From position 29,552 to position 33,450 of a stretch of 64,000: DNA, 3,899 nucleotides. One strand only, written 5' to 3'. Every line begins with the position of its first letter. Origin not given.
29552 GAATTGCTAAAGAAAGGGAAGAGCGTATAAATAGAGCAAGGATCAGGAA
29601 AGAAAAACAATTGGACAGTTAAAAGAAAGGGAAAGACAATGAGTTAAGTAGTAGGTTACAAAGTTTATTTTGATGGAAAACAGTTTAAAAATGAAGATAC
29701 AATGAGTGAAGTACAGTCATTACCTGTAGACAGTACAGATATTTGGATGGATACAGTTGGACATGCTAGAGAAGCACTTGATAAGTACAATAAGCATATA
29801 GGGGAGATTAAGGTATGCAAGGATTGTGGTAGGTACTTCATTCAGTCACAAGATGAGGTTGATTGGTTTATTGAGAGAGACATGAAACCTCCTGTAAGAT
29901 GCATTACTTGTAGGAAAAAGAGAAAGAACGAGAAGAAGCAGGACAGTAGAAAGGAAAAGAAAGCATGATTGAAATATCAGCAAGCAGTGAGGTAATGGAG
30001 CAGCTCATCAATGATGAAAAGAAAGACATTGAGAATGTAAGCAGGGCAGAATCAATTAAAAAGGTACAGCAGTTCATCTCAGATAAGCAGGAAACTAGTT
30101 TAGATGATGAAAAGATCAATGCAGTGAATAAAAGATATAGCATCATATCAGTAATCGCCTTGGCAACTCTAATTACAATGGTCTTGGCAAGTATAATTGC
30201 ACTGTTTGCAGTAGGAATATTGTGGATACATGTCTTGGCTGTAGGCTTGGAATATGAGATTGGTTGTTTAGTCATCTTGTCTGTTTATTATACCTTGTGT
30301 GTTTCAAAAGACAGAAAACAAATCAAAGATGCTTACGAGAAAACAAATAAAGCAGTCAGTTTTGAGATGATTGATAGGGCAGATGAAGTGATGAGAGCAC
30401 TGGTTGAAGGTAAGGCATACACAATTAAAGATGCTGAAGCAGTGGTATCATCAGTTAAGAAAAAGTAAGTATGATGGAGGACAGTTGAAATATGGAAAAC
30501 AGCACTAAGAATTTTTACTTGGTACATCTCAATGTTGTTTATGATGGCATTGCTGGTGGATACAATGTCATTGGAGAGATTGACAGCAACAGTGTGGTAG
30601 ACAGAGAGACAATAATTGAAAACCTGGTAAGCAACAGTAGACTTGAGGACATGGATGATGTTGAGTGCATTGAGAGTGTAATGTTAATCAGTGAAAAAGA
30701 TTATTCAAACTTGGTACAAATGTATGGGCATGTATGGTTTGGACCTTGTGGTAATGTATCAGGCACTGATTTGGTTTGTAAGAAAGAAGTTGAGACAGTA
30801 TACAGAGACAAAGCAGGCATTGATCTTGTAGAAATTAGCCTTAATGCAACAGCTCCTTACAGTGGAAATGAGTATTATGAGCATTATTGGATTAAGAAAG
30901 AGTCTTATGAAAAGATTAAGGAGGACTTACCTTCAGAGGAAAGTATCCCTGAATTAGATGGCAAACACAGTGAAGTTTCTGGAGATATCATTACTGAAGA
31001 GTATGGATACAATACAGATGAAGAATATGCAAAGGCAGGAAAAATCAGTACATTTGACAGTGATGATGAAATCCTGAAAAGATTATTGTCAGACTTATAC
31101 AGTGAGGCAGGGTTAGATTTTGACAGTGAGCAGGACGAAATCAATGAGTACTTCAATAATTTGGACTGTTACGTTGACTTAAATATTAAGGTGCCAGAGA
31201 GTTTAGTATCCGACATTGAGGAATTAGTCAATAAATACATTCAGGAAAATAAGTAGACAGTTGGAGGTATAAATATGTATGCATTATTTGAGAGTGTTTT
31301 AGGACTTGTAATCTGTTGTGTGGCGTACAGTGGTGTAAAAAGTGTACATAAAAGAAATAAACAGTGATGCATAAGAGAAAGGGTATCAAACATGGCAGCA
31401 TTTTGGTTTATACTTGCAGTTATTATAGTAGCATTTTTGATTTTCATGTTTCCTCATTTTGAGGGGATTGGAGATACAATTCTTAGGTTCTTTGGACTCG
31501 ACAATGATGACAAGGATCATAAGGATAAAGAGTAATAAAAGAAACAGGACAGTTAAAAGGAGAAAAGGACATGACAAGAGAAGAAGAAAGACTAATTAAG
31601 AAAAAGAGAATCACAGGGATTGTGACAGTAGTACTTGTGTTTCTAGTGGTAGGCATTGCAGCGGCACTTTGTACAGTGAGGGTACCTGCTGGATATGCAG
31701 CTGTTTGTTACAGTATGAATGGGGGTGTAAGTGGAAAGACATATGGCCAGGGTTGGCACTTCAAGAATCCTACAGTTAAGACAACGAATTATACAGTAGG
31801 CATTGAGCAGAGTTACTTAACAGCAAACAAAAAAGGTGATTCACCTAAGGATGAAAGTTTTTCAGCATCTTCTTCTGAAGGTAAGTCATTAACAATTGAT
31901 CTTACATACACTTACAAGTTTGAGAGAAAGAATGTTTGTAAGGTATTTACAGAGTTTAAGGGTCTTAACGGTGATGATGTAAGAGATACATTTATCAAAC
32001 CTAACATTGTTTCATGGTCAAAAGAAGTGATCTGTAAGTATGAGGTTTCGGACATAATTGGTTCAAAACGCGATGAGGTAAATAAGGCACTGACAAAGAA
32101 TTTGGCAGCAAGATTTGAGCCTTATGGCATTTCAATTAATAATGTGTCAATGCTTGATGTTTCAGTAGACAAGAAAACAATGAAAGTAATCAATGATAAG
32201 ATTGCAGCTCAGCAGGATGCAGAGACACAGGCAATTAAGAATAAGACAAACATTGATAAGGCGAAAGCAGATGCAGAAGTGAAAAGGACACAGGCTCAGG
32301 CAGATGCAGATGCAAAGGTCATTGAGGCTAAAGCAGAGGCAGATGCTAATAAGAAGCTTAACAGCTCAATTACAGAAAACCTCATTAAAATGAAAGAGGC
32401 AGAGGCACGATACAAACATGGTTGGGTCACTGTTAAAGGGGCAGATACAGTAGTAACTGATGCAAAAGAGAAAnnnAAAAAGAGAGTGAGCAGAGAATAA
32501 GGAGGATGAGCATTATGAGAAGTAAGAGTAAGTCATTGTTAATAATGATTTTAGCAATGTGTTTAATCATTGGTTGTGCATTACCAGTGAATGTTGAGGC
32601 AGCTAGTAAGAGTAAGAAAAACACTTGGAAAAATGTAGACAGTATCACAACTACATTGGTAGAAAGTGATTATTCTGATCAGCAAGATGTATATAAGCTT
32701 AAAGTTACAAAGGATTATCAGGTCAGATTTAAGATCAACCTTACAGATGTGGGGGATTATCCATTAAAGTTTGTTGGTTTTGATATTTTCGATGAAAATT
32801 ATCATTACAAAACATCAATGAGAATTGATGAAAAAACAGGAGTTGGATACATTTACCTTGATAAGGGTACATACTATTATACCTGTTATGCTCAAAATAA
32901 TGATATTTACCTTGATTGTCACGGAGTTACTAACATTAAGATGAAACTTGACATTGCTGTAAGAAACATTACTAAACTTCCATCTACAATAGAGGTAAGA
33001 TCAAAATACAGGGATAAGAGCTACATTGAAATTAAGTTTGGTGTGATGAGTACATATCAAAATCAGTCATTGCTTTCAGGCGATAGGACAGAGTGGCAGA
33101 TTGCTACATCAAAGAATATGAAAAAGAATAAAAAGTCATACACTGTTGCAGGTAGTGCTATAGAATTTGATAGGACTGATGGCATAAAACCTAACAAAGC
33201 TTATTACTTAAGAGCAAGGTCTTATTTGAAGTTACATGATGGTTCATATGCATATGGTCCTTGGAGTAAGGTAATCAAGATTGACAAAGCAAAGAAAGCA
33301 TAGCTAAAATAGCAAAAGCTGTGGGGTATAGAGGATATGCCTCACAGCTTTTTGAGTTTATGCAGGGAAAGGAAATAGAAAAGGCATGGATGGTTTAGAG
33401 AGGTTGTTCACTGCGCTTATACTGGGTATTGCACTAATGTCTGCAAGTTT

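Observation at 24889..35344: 10-kb island of about 20 small membrane, coiled-coil and zinc-ribbon proteins including an SPFH/flotillin-like protein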

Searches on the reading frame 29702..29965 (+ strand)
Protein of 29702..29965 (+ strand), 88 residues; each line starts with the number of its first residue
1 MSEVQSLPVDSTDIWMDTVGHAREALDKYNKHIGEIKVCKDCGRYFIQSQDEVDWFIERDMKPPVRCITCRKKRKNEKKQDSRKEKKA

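Call 7: search_protein_families(library=pfam, max_evalue=0.1, proteins=[window:29702-29965:+])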
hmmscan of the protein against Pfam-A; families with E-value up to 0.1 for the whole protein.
window:29702-29965:+ (88 aa): 4 families
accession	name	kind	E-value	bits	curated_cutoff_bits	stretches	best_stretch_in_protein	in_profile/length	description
PF13451.12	zf_Tbcl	-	1.2e-09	38.4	24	1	38-78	6-47/48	Probable treble clef domain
PF19553.4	DUF6076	-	0.0069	16.6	23.5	1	36-85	51-99/168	Family of unknown function (DUF6076)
PF14522.11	Cytochrome_C7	-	0.043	14.1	24.8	1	30-81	6-58/67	Cytochrome c7 and related cytochrome c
PF18912.6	DZR_2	-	0.068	13.5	27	0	64-77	7-20/56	Double zinc ribbon domain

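Call 13: search_protein_families(library=phrogs, max_evalue=0.01, proteins=[window:29702-29965:+])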
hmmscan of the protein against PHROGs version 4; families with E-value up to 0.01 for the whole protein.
window:29702-29965:+ (88 aa): 1 family
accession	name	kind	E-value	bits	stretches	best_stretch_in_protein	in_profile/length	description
phrog_3273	-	unknown function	0.0026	18.8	1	31-86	17-72/75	-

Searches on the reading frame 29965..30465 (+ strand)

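Call 7: search_protein_families(library=pfam, max_evalue=0.1, proteins=[window:29965-30465:+])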
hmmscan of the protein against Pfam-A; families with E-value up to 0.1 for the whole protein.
window:29965-30465:+ (167 aa): 2 families
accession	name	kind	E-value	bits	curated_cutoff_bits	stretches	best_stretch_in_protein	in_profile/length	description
PF10864.13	DUF2663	-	0.0051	17.6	25.2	1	49-144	10-101/127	Protein of unknown function (DUF2663)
PF04222.17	DUF416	-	0.045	13.8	23.7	1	8-53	97-141/188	Protein of unknown function (DUF416)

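Call 13: search_protein_families(library=phrogs, max_evalue=0.01, proteins=[window:29965-30465:+])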
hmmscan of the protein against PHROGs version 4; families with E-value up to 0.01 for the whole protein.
window:29965-30465:+ (167 aa): 1 family
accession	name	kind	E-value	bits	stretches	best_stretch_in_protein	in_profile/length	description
phrog_9330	-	unknown function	0.0012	19.8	1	56-112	5-59/81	-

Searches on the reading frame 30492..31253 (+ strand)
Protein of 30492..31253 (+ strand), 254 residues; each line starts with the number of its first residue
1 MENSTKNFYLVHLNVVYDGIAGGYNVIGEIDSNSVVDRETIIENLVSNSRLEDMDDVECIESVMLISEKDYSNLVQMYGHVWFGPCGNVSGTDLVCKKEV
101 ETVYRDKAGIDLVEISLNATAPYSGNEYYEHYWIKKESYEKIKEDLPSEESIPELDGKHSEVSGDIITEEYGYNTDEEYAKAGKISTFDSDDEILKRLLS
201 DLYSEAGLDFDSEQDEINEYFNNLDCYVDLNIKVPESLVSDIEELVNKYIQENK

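Call 7: search_protein_families(library=pfam, max_evalue=0.1, proteins=[window:30492-31253:+])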
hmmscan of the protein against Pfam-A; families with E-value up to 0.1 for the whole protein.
window:30492-31253:+ (254 aa): 0 families

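Call 13: search_protein_families(library=phrogs, max_evalue=0.01, proteins=[window:30492-31253:+])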
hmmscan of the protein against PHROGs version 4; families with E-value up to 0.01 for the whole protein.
window:30492-31253:+ (254 aa): 1 family
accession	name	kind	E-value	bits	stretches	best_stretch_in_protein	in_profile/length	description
phrog_10488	-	unknown function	1.2e-05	26.5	1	112-200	5-89/129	-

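Call 74: search_solved_structures(query=window:30492-31253:+, max_evalue=1)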
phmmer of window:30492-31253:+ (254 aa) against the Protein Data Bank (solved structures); distinct sequences matched with E-value up to 1: 0.

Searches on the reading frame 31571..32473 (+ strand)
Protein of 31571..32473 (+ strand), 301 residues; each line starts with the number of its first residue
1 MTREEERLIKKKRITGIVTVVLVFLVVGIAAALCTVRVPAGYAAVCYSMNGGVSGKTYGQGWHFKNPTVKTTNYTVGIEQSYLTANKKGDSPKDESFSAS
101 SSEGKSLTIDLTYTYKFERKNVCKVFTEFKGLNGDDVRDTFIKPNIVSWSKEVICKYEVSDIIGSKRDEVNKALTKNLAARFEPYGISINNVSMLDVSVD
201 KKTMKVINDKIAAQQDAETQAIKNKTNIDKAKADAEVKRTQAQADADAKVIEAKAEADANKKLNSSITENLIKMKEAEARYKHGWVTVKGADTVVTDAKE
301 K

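Call 7: search_protein_families(library=pfam, max_evalue=0.1, proteins=[window:31571-32473:+])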
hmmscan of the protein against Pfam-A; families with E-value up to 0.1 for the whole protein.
window:31571-32473:+ (301 aa): 2 families
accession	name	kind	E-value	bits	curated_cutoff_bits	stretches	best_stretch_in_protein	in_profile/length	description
PF01145.31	Band_7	-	4.6e-26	92.4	23.6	1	37-226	2-167/176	SPFH domain / Band 7 family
PF13421.11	Band_7_1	-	0.0019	18.3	24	1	134-211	130-207/211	SPFH domain-Band 7 family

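Call 13: search_protein_families(library=phrogs, max_evalue=0.01, proteins=[window:31571-32473:+])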
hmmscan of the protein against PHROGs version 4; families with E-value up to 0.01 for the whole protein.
window:31571-32473:+ (301 aa): 2 families
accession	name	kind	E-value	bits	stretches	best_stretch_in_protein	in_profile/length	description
phrog_200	-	other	1.3e-57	196.6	1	9-289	75-342/379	lipoprotein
phrog_11908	-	unknown function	5.3e-06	26.5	1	180-279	226-326/430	-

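Call 15: find_encoding_contigs(protein=window:31571-32473:+, flank=10000, max_places=6)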
Protein window:31571-32473:+ (301 aa): 6 contigs read that carry it; 2 places shown.
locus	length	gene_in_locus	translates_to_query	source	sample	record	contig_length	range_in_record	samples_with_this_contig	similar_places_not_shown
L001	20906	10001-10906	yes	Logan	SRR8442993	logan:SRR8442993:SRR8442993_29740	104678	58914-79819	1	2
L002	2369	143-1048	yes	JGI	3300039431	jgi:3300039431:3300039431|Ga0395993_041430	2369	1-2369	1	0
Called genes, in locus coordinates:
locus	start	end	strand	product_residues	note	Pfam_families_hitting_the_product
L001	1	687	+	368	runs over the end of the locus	-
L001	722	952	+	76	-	-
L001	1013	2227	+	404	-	-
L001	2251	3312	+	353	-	-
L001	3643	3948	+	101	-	-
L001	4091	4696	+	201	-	-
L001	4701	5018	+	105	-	-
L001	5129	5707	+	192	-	-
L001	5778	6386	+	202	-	-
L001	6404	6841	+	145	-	-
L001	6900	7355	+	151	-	-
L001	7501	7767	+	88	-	-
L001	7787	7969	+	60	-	-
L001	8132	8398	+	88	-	PF13451:zf_Tbcl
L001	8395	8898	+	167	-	-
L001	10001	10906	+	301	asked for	PF01145:Band_7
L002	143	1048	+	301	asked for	PF01145:Band_7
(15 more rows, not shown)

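Call 16: find_related_loci(query=window:31571-32473:+, collection=viral_contigs, flank=10000)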
Query window:31571-32473:+ (301 aa) in viral_contigs; peptide patterns used: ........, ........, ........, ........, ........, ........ (x = any residue, [..] = any of these).
15 stretches matched a pattern; 1 encode a relative of the query (tblastn E <= 1e-3); 1 distinct loci.
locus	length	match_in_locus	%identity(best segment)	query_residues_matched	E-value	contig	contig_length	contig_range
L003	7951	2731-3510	39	37-297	1e-56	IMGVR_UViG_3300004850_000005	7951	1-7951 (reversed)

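Call 20: search_dna_similar(query=window:31571-32473:+, collection=phages, mode=protein, max_rows=25)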
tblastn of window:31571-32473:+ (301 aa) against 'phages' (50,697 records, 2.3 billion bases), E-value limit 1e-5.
Records with a match: 252; places in all: 252; records where one place covers at least 80% of the query: 116.
Best place of each record, by identity: 60-80% 1; <60% 251.
By first word of the organism name: Bacillus 54; Enterococcus 53; Klebsiella 29; Streptococcus 18; Salmonella 13; Staphylococcus 12; Proteus 10; Cronobacter 9; Escherichia 8; Pseudomonas 8; and 18 more.
By host as written in the record: - 18; Enterococcus faecalis 14; Klebsiella pneumoniae 12; Bacillus cereus 10; Cronobacter sakazakii 9; Klebsiella pneumoniae K23 7; Proteus mirabilis 7; Bacillus subtilis 6; and 109 more.
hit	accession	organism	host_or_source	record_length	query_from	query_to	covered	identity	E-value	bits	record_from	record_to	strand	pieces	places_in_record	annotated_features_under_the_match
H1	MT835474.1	Bacteriophage sp.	human fecal samples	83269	34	296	87%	72.2%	2e-102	333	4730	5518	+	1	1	record has no annotation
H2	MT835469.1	Bacteriophage sp.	human fecal samples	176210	38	301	88%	34.6%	5e-36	142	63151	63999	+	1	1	record has no annotation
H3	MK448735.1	Streptococcus phage Javan349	Streptococcus oralis ATCC_49296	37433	37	297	87%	34.5%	8e-34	136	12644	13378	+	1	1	hypothetical protein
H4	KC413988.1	Streptococcus phage phiST1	Streptococcus suis ST1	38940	37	297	87%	34.1%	1e-34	138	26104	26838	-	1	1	SPFH domain / Band 7 family protein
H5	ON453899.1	Clostridium phage Amboise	[Clostridium] innocuum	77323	36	299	88%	33.2%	1e-30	127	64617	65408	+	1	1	lipoprotein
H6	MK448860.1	Streptococcus phage Javan172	Streptococcus dysgalactiae WCHSDSE-1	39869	34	297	88%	32.1%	1e-32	132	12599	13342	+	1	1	B-cell receptor associated protein-related protein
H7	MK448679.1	Streptococcus phage Javan137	Streptococcus dysgalactiae ERR085045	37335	34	297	88%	32.1%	2e-32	132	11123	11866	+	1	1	B-cell receptor associated protein-related protein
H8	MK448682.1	Streptococcus phage Javan143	Streptococcus dysgalactiae ERR085067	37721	34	297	88%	32.1%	2e-32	132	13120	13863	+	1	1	B-cell receptor associated protein-related protein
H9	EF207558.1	Streptococcus phage phi3396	Streptococcus dysgalactiae subsp. ...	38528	34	297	88%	32.1%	2e-32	132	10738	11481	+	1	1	phb1: putative prohibitin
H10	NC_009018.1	Streptococcus phage phi3396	Streptococcus dysgalactiae subsp. ...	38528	34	297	88%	32.1%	2e-32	132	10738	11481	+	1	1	phb1: prohibitin family protein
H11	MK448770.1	Streptococcus phage Javan477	Streptococcus pyogenes ERR473551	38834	34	297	88%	32.1%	2e-32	132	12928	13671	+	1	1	B-cell receptor associated protein-related protein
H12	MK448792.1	Streptococcus phage Javan521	Streptococcus pyogenes MGAS8232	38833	34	297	88%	32.1%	2e-32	132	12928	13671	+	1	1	B-cell receptor associated protein-related protein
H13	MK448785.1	Streptococcus phage Javan507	Streptococcus pyogenes MGAS315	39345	34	297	88%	32.1%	3e-32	132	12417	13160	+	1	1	B-cell receptor associated protein-related protein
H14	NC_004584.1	Streptococcus phage 315.1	Streptococcus pyogenes MGAS315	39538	34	297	88%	32.1%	3e-32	132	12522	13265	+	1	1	hypothetical protein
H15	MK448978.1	Streptococcus phage Javan532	Streptococcus pyogenes SSI-1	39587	34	297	88%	32.1%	3e-32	132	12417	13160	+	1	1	B-cell receptor associated protein-related protein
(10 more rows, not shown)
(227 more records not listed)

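Call 21: get_annotated_region(hit=H1, flank=20000)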
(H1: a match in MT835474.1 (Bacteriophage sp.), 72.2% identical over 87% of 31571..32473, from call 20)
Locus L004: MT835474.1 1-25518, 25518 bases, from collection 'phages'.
description: UNVERIFIED: Bacteriophage sp. clone scaffold_7 genomic sequence.
organism: Bacteriophage sp. (NCBI taxid 38018)
taxonomy: Viruses
host: -; source: human fecal samples; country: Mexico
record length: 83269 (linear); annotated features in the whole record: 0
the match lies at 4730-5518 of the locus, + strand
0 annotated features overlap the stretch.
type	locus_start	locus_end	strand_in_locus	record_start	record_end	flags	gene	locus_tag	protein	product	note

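Call 33: find_related_loci(query=window:31571-32473:+, collection=genome_contigs, flank=10000)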
Query window:31571-32473:+ (301 aa) in genome_contigs; peptide patterns used: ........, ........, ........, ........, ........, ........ (x = any residue, [..] = any of these).
59 stretches matched a pattern, but none encodes a relative of the query by tblastn (E <= 1e-3).

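Call 34: find_related_loci(query=window:31571-32473:+, collection=metagenome_contigs, flank=10000)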
Query window:31571-32473:+ (301 aa) in metagenome_contigs; peptide patterns used: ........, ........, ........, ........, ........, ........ (x = any residue, [..] = any of these).
206 stretches matched a pattern; 17 encode a relative of the query (tblastn E <= 1e-3); 17 distinct loci.
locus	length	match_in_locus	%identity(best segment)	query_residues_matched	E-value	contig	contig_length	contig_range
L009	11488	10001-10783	68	38-298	8e-119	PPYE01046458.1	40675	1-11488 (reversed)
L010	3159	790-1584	42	29-296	1e-65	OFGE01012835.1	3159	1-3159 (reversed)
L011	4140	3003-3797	42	29-296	3e-65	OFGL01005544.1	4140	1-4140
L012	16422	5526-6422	38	7-295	4e-56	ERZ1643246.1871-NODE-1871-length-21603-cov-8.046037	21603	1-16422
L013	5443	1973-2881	38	13-300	4e-55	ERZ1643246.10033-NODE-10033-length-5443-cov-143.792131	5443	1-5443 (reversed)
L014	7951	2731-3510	39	37-297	3e-55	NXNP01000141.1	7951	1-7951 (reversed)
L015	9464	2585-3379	39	32-297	2e-55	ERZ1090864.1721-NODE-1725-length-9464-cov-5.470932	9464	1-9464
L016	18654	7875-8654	39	37-297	6e-55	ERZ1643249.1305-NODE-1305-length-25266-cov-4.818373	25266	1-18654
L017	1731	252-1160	37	13-300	1e-54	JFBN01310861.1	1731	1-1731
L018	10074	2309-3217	37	13-300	5e-52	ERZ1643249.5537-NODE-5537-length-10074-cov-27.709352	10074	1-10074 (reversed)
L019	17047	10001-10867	38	17-295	3e-51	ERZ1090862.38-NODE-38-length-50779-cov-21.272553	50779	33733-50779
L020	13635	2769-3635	37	17-295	8e-51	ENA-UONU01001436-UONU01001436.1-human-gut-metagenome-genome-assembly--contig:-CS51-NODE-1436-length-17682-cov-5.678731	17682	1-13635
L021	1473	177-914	39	52-298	2e-51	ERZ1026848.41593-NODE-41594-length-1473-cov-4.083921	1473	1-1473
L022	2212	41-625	41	100-297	2e-42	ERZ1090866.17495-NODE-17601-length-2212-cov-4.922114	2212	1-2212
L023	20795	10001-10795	31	16-297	7e-36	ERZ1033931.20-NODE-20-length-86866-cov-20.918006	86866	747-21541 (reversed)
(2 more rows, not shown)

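Call 73: search_solved_structures(query=window:31571-32473:+, max_evalue=0.001)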
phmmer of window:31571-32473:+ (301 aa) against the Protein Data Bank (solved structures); distinct sequences matched with E-value up to 0.001: 6.
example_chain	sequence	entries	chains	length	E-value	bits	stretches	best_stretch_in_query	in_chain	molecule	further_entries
9urz_D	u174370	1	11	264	9.1e-09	38.5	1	33-257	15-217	Prohibitin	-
8rrh_A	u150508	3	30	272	2e-07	34.1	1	25-255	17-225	Prohibitin 1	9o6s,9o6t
9o9z_A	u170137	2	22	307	2.7e-07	33.7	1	25-255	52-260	Prohibitin 1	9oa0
9unl_E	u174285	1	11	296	2.9e-07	33.6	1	25-255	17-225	Prohibitin 1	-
9urz_B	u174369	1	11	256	1.1e-06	31.7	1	109-259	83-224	Prohibitin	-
8rrh_B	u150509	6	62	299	2.1e-06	30.7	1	37-251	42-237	Prohibitin-2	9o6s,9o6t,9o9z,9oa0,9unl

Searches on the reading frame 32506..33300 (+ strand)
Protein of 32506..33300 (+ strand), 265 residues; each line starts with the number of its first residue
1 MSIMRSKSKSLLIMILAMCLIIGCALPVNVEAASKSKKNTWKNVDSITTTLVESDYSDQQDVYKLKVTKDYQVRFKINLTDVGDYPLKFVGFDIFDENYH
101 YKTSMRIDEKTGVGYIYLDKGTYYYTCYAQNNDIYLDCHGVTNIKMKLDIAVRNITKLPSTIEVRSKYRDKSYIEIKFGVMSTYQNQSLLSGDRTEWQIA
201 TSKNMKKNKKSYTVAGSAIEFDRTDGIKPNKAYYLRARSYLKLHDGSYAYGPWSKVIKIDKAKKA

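Call 7: search_protein_families(library=pfam, max_evalue=0.1, proteins=[window:32506-33300:+])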
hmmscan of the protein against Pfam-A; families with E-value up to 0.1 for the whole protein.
window:32506-33300:+ (265 aa): 2 families
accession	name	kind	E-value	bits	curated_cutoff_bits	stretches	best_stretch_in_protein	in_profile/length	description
PF16655.11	PhoD_N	-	0.026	15.5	30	0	27-78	29-79/90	PhoD-like phosphatase, N-terminal domain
PF13624.11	SurA_N_3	-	0.081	13.2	27.2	0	1-67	2-69/162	SurA-like N-terminal domain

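Call 13: search_protein_families(library=phrogs, max_evalue=0.01, proteins=[window:32506-33300:+])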
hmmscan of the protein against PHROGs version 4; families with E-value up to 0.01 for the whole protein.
window:32506-33300:+ (265 aa): 0 families

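Call 84: predict_structure(protein=window:32506-33300:+)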
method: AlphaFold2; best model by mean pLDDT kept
length: 265 residues; sequences in the alignment: 1
mean_pLDDT: 42.5   pTM: 0.30
mean pLDDT of the five models: 42.5, 33.3, 33.0, 32.4, 29.7
residues with pLDDT >= 90: 0; 70-90: 9; 50-70: 50; < 50: 206
segments of 3 or more residues with pLDDT < 50: 27-124, 129-133, 140-232, 262-265
pLDDT, mean of each block of 10 residues (from residue 1): 53 73 57 38 34 31 33 44 40 41 41 38 47 50 43 36 39 32 28 31 35 39 40 53 52 57 43
secondary structure, 60 per line:
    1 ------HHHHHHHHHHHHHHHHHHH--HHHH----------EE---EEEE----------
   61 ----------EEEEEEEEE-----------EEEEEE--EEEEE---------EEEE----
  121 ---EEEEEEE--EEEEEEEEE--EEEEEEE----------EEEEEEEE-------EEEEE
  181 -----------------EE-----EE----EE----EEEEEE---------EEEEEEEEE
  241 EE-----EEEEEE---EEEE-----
elements in order: H7-25 H28-31 E47-50 E71-79 E91-96 E99-103 E113-116 E124-130 E133-141 E144-150 E161-168 E176-180 E217-222 E232-242 E248-253 E257-260
